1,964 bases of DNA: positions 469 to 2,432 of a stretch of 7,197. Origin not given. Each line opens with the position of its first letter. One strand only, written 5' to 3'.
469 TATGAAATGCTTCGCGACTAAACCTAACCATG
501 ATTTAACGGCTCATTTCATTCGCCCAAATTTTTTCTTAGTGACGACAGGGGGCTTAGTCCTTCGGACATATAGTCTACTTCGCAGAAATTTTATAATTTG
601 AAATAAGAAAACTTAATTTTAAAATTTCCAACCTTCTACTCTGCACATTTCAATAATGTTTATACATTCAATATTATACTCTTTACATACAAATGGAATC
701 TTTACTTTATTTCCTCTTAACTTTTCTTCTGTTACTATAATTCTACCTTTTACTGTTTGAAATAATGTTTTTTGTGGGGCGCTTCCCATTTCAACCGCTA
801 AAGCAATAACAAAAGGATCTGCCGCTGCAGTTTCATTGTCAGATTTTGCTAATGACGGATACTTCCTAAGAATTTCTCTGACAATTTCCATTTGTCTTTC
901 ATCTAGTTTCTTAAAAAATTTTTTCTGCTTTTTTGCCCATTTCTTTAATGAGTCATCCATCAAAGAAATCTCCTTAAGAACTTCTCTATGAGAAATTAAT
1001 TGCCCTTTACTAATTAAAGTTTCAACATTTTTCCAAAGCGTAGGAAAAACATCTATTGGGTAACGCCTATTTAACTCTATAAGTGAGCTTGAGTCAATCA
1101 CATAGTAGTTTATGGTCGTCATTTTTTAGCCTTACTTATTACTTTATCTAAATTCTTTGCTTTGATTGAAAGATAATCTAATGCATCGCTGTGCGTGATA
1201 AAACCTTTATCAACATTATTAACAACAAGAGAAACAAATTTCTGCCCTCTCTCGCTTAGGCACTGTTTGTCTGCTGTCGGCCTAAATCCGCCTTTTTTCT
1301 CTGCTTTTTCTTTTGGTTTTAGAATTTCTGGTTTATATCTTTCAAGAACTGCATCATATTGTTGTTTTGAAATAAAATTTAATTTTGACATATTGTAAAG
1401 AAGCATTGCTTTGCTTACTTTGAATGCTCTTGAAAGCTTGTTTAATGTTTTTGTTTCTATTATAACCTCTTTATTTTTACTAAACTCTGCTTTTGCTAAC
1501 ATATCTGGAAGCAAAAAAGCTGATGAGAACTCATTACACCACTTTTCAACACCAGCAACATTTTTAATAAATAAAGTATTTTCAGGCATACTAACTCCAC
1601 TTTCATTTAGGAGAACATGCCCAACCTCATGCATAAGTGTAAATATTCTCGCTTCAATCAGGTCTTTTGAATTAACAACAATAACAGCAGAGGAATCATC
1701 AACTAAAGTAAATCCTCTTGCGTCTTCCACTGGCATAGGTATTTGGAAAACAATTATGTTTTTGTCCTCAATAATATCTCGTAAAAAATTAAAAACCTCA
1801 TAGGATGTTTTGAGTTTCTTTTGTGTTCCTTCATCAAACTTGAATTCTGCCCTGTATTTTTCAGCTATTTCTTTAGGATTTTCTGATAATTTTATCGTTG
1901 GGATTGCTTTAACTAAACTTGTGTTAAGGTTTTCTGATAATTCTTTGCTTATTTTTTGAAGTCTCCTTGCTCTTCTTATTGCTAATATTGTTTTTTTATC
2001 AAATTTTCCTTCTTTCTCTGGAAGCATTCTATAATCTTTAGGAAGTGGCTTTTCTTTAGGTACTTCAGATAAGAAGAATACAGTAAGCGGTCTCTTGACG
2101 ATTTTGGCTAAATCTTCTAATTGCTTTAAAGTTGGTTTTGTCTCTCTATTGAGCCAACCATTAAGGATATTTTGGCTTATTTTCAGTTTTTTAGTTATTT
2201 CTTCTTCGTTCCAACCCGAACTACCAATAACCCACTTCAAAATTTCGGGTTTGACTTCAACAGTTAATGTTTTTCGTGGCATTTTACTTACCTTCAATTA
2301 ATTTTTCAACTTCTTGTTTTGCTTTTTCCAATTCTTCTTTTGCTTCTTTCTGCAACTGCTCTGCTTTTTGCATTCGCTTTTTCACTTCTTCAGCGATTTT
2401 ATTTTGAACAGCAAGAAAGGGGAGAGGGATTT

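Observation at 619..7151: Seven translationally coupled genes form one composite RM-plus-accessory defence operon with no HsdR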

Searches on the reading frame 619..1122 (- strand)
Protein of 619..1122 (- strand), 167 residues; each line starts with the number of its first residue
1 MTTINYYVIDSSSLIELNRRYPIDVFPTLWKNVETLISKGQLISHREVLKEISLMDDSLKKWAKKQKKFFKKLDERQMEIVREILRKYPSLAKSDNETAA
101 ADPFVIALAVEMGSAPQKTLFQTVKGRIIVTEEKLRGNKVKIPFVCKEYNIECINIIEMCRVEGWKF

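Call 3: search_protein_families(library=pfam, proteins=[window:619-1122:-], max_evalue=0.01)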
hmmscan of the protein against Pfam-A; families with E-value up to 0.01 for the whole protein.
window:619-1122:- (167 aa): 1 family
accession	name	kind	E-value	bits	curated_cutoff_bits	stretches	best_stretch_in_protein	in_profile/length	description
PF14367.12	DUF4411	-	3.1e-35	121.8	23.5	1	7-167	1-159/159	Domain of unknown function (DUF4411)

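Call 4: search_protein_families(library=padloc, proteins=[window:619-1122:-], max_evalue=0.01)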
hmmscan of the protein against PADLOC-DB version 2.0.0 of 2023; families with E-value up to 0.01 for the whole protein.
window:619-1122:- (167 aa): 1 family
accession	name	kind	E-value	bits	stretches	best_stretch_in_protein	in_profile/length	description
PDLC04540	PDC-M24B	-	0.0058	14.3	1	28-75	198-239/256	-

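Call 5: search_protein_families(library=ncbifam, proteins=[window:619-1122:-], max_evalue=0.01)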
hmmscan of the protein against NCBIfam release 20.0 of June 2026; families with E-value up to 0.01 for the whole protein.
window:619-1122:- (167 aa): 0 families

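Call 60: find_related_loci(query=window:619-1122:-, collection=viral_contigs, flank=4000)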
Query window:619-1122:- (167 aa) in viral_contigs; peptide patterns used: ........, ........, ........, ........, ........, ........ (x = any residue, [..] = any of these).
9 stretches matched a pattern, but none encodes a relative of the query by tblastn (E <= 1e-3).

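Call 62: find_homologous_proteins(query=window:619-1122:-, max_evalue=0.00001)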
Query window:619-1122:- (167 aa): 369 proteins with E <= 0.00001 among 459 candidates; the best 120 are listed.
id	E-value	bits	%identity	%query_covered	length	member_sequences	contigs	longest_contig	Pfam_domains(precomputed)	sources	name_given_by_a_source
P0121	2.3e-104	364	100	100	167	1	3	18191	PF14367.13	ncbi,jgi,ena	-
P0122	4.2e-98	344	93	100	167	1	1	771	PF14367.13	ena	-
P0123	9.9e-98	342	93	100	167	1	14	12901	PF14367.13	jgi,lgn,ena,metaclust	metaclust:\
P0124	5.3e-96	337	91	100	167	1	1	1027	PF14367.13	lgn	-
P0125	1.1e-95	336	91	100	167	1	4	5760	PF14367.13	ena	-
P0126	2.1e-95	335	91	100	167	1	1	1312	PF14367.13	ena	-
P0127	1.2e-94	332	90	100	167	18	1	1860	PF14367.13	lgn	-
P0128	1.3e-94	332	90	100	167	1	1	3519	PF14367.13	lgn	-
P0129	9.4e-94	329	91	98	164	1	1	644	PF14367.13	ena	-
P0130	3.0e-93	328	90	100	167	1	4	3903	PF14367.13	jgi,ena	-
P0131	4.2e-93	327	90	100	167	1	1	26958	PF14367.13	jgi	jgi:tetrahydromethanopterin S-methyltransferase subunit A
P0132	5.6e-93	327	90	100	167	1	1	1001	PF14367.13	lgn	-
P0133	1.5e-92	325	89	100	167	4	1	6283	PF14367.13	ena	-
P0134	3.0e-92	325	87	99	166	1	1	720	PF14367.13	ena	-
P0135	4.7e-91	321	85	99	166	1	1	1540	PF14367.13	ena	-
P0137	4.6e-90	317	85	99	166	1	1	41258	PF14367.13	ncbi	-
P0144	5.7e-86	304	83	99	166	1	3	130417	PF14367.13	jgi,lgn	jgi:hypothetical protein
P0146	2.3e-84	299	80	100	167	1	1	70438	PF14367.13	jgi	jgi:hypothetical protein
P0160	7.3e-76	271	74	100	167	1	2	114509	PF14367.13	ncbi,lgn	-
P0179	7.3e-70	252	68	100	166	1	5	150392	PF14367.13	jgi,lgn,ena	jgi:hypothetical protein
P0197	2.5e-67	244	66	100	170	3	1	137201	PF14367.13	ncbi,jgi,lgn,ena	ncbi:MAG: DUF4411 family protein [Candidatus Micrarchaeia archaeon]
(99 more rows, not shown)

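Call 63: find_encoding_contigs(protein=P0131, flank=7000, max_places=2)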
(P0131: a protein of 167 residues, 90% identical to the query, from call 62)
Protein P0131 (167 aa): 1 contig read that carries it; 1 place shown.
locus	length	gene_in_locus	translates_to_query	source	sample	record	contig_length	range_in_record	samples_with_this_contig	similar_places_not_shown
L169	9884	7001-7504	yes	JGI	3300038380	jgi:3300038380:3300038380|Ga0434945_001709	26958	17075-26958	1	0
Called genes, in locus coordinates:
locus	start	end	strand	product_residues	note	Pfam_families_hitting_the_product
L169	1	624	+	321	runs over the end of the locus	PF13746:Fer4_18 (faint), PF12838:Fer4_7 (faint), PF00037:Fer4 (faint), PF13237:Fer4_10 (faint), PF13183:Fer4_8 (weak), PF17179:Fer4_22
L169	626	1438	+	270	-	PF00175:NAD_binding_1, PF10418:DHODB_Fe-S_bind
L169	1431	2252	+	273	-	PF01058:Oxidored_q6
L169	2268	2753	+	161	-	-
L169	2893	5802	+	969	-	PF04313:HSDR_N (faint), PF02384:N6_Mtase, PF01170:UPF0020 (faint), PF20473:MmeI_Mtase, PF07669:Eco57I, PF12950:TaqI_C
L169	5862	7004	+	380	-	PF06114:Peptidase_M78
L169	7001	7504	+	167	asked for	PF14367:DUF4411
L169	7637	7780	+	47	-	-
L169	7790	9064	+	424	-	PF00374:NiFeSe_Hases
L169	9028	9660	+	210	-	PF04955:HupE_UreJ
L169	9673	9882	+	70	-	?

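Call 64: find_encoding_contigs(protein=P0144, flank=7000, max_places=2)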
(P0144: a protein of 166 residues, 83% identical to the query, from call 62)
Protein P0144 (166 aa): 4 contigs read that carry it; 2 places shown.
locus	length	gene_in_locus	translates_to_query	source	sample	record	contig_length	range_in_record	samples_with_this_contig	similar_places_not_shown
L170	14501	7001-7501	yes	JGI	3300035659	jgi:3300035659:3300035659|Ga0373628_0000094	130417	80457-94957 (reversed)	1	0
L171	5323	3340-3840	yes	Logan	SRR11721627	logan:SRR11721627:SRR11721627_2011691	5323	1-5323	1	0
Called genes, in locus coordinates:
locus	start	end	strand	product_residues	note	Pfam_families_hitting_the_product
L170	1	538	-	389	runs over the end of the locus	PF03966:Trm112p (weak), PF01209:Ubie_methyltran, PF13489:Methyltransf_23, PF08003:Methyltransf_9, PF08241:Methyltransf_11, PF08242:Methyltransf_12, PF13649:Methyltransf_25, PF13847:Methyltransf_31, +2 more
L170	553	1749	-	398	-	PF00534:Glycos_transf_1, PF13692:Glyco_trans_1_4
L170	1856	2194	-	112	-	PF10066:DUF2304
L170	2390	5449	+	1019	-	PF02516:STT3, PF21436:STT3-PglB_core (weak)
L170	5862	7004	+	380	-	PF01381:HTH_3 (faint), PF06114:Peptidase_M78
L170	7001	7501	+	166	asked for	PF14367:DUF4411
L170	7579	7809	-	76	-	-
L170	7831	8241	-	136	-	-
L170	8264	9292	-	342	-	PF05368:NmrA, PF01073:3Beta_HSD, PF01370:Epimerase, PF02719:Polysacc_synt_2, PF04321:RmlD_sub_bind, PF07993:NAD_binding_4, PF13460:NAD_binding_10, PF16363:GDP_Man_Dehyd, +1 more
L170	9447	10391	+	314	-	-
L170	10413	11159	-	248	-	PF01966:HD (weak)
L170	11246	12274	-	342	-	PF01073:3Beta_HSD, PF01370:Epimerase, PF02719:Polysacc_synt_2, PF04321:RmlD_sub_bind, PF16363:GDP_Man_Dehyd, PF07993:NAD_binding_4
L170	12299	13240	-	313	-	PF02779:Transket_pyr, PF02780:Transketolase_C, PF22613:Transketolase_C_1 (weak), PF17147:PFOR_II (weak)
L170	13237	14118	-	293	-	PF13292:DXP_synthase_N, PF00456:Transketolase_N, PF00676:E1_dh (weak)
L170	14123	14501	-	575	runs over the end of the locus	PF01636:APH (weak)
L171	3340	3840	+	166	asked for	PF14367:DUF4411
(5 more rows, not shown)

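Call 65: find_encoding_contigs(protein=P0160, flank=7000, max_places=2)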
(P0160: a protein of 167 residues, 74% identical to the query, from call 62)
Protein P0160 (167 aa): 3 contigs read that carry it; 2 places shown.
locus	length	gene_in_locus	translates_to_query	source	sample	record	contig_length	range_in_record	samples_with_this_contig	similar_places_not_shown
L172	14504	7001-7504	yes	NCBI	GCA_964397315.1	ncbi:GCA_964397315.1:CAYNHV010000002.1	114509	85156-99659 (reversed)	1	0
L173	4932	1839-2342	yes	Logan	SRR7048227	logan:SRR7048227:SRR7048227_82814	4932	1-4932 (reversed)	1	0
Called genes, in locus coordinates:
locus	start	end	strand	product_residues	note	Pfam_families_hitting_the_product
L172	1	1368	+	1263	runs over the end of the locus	PF13424:TPR_12 (faint), PF13432:TPR_16 (faint), PF14559:TPR_19 (faint), PF23914:TPR_CcmH_CycH (faint), PF00515:TPR_1 (weak), PF07719:TPR_2 (faint), PF12895:ANAPC3 (faint), PF20698:PIN-TPR-GreABC, +10 more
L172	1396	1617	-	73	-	PF09954:DUF2188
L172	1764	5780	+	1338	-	PF20473:MmeI_Mtase (weak), PF07669:Eco57I, PF02384:N6_Mtase, PF12950:TaqI_C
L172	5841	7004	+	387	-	PF01381:HTH_3 (weak), PF10463:Peptidase_U49 (weak), PF06114:Peptidase_M78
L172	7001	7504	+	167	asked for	PF14367:DUF4411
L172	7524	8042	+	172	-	-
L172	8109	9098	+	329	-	PF23381:Beta-prop_IFT122_1st, PF23389:Beta-prop_WDR19_1st, PF24807:WD40_CDC20-Fz, PF24817:WD40_WDHD1_1st, PF23414:Beta-prop_EML_2, PF25173:Beta-prop_WDR3_1st, PF25174:Beta-prop_THOC3, PF24814:WD40_Prp19, +36 more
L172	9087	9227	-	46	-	-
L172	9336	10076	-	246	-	-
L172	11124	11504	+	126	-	-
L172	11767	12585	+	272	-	-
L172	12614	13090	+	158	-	-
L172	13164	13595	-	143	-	-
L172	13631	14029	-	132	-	-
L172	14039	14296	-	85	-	PF08980:DUF1883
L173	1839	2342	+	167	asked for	PF14367:DUF4411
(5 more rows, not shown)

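Call 66: find_encoding_contigs(protein=P0137, flank=5000, max_places=2)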
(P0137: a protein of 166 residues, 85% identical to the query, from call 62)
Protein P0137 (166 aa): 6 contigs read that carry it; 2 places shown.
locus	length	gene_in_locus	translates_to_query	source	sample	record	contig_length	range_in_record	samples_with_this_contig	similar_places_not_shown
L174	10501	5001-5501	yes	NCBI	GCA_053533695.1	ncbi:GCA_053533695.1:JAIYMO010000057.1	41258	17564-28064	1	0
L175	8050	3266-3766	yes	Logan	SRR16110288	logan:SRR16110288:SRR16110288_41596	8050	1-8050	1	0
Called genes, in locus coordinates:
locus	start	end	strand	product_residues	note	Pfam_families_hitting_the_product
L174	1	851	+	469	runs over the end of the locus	PF01425:Amidase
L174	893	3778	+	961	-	PF04313:HSDR_N (weak), PF02384:N6_Mtase, PF01170:UPF0020 (faint), PF20473:MmeI_Mtase, PF07669:Eco57I, PF12950:TaqI_C (weak)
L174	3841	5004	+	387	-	PF06114:Peptidase_M78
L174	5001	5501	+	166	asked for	PF14367:DUF4411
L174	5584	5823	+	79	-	-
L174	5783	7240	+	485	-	PF02934:GatB_N, PF02637:GatB_Yqey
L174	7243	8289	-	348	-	PF01113:DapB_N (weak), PF19328:DAP_DH_C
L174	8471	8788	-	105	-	-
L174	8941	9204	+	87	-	PF03083:MtN3_slv, PF04193:PQ-loop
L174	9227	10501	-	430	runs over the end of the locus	PF00149:Metallophos, PF12850:Metallophos_2 (faint)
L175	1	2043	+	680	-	?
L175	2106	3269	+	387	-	PF06114:Peptidase_M78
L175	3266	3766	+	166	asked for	PF14367:DUF4411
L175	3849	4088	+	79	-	-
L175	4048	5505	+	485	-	PF02934:GatB_N, PF02637:GatB_Yqey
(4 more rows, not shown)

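Call 67: find_encoding_contigs(protein=P0146, flank=5000, max_places=2)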
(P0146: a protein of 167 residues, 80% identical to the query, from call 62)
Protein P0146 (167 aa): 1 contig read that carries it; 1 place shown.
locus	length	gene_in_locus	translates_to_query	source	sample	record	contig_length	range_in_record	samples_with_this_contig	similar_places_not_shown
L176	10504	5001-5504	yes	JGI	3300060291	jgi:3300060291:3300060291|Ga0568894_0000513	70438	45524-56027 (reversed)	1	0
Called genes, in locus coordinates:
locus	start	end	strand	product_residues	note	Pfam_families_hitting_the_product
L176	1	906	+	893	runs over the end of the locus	PF02811:PHP, PF13263:PHP_C (faint), PF02463:SMC_N (faint), PF13476:AAA_23, PF13304:AAA_21 (weak)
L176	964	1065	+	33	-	-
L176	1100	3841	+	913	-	PF04313:HSDR_N (weak), PF02384:N6_Mtase, PF01170:UPF0020 (faint), PF20473:MmeI_Mtase, PF07669:Eco57I, PF12950:TaqI_C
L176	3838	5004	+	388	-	PF06114:Peptidase_M78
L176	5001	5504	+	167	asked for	PF14367:DUF4411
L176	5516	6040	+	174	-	PF13676:TIR_2, PF08937:ThsB_TIR (weak)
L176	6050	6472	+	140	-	-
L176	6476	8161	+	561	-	PF21810:DUF6880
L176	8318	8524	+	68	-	-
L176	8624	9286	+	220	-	-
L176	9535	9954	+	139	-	-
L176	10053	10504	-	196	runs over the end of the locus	PF13487:HD_5, PF01966:HD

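Call 68: find_encoding_contigs(protein=P0179, flank=5000, max_places=2)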
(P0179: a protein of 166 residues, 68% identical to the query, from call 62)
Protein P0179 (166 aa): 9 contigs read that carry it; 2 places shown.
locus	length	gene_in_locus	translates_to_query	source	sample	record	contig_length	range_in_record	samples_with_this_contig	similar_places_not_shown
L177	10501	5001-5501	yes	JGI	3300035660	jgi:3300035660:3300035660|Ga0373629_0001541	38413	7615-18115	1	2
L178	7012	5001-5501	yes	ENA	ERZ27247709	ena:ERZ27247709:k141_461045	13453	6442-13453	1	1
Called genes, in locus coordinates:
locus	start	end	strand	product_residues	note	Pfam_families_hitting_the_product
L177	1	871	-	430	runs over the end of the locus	-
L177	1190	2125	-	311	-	PF01145:Band_7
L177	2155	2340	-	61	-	-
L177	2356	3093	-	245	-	PF00589:Phage_integrase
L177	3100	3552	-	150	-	-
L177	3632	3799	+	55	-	-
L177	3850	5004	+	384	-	PF01381:HTH_3, PF06114:Peptidase_M78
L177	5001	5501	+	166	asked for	PF14367:DUF4411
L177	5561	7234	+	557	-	PF13570:Beta-prop_ACSF4, PF19501:PcRGLX_1st (faint), PF07676:PD40 (faint), PF13360:PQQ_2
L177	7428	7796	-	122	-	-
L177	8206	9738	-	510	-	-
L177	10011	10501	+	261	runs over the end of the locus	PF00005:ABC_tran, PF13304:AAA_21 (weak)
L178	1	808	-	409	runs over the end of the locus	-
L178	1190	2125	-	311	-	PF01145:Band_7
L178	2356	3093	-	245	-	PF00589:Phage_integrase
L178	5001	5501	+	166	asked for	PF14367:DUF4411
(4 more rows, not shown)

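Call 69: find_encoding_contigs(protein=P0197, flank=5000, max_places=2)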
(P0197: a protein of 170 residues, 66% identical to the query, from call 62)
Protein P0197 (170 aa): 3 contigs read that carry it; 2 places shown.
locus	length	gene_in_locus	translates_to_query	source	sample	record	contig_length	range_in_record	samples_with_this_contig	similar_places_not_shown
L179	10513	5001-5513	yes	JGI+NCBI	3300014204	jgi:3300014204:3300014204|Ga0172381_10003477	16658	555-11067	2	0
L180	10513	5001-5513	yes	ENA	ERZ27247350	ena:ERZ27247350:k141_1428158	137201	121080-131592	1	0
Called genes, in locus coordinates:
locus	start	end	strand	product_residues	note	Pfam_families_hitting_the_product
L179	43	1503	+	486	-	PF00206:Lyase_1, PF10397:ADSL_C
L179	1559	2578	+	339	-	PF06849:DUF1246, PF02655:ATP-grasp_3, PF06973:DUF1297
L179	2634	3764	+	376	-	PF06849:DUF1246, PF06973:DUF1297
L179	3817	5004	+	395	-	PF01381:HTH_3 (weak), PF06114:Peptidase_M78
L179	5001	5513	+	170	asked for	PF14367:DUF4411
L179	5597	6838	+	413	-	PF13563:2_5_RNA_ligase2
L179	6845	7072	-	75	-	-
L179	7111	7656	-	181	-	PF01844:HNH, PF14279:HNH_5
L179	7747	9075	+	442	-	PF00709:Adenylsucc_synt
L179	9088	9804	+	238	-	-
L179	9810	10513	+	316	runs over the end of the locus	PF01259:SAICAR_synt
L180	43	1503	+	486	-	PF00206:Lyase_1, PF10397:ADSL_C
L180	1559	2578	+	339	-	PF06849:DUF1246, PF02655:ATP-grasp_3, PF06973:DUF1297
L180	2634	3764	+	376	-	PF06849:DUF1246, PF06973:DUF1297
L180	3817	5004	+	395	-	PF01381:HTH_3 (weak), PF06114:Peptidase_M78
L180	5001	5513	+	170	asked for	PF14367:DUF4411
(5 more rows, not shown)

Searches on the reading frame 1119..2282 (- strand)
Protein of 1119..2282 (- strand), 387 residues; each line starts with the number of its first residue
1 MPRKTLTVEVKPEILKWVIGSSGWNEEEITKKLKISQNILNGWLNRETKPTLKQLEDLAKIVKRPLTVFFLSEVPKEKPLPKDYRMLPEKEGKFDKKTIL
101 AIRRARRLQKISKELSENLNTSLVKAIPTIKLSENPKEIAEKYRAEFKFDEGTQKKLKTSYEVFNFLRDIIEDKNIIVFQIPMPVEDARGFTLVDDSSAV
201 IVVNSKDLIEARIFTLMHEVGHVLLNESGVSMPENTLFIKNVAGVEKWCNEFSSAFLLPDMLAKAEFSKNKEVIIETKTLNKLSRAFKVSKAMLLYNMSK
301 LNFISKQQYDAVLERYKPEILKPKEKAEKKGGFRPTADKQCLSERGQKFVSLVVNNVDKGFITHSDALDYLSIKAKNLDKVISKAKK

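Call 3: search_protein_families(library=pfam, proteins=[window:1119-2282:-], max_evalue=0.01)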
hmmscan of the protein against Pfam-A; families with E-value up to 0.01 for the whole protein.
window:1119-2282:- (387 aa): 2 families
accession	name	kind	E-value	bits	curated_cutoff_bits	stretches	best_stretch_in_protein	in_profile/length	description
PF06114.19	Peptidase_M78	-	5.7e-15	55.6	22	1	172-298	2-122/123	IrrE N-terminal-like domain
PF01381.28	HTH_3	-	9.2e-06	26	23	1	21-67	7-53/55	Helix-turn-helix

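Call 4: search_protein_families(library=padloc, proteins=[window:1119-2282:-], max_evalue=0.01)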
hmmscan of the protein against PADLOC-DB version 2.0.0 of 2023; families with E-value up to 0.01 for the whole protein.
window:1119-2282:- (387 aa): 18 families
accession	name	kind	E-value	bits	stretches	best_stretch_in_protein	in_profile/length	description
PDLC03949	RmrA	-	1.1e-20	71.8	1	22-315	14-279/363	-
PDLC03954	RmrA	-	4e-17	60.2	1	10-309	10-298/380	-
PDLC03948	RmrA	-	5.9e-16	56.3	1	27-314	25-302/397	-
PDLC03944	RmrA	-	7.1e-16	56.2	1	27-316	23-298/384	-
PDLC04141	capP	-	3.3e-15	54.2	1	164-298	31-150/242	capP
PDLC03952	RmrA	-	9.5e-15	52.3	1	24-311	36-312/395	-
PDLC03945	RmrA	-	1.8e-14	51.7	1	23-382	15-364/394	-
PDLC03943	RmrA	-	8.5e-14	49.4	1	28-314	20-285/370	-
PDLC03947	RmrA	-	8.9e-14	49.1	1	9-309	10-298/383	-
PDLC03946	RmrA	-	2.7e-13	47.4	1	36-312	28-278/357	-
PDLC03951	RmrA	-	5.6e-13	46.6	1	12-312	10-296/400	-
PDLC04776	PDC-M69B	-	2.4e-11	41.8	1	137-379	13-248/272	-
PDLC03950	RmrA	-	1.4e-10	38.7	1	169-309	153-286/369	-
PDLC03953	RmrA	-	8.6e-09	33.1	1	214-309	210-291/373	-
PDLC03956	RmrA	-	1.1e-07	29.3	1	27-316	26-301/399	-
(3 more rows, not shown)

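Call 5: search_protein_families(library=ncbifam, proteins=[window:1119-2282:-], max_evalue=0.01)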
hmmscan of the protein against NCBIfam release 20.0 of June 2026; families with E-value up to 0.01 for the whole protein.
window:1119-2282:- (387 aa): 1 family
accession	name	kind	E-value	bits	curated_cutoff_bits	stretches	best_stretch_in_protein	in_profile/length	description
NF052239.1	antitox_spr1629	equivalog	1.7e-14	53.7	335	1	23-382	15-364/377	spr1629 family repressor/antitoxin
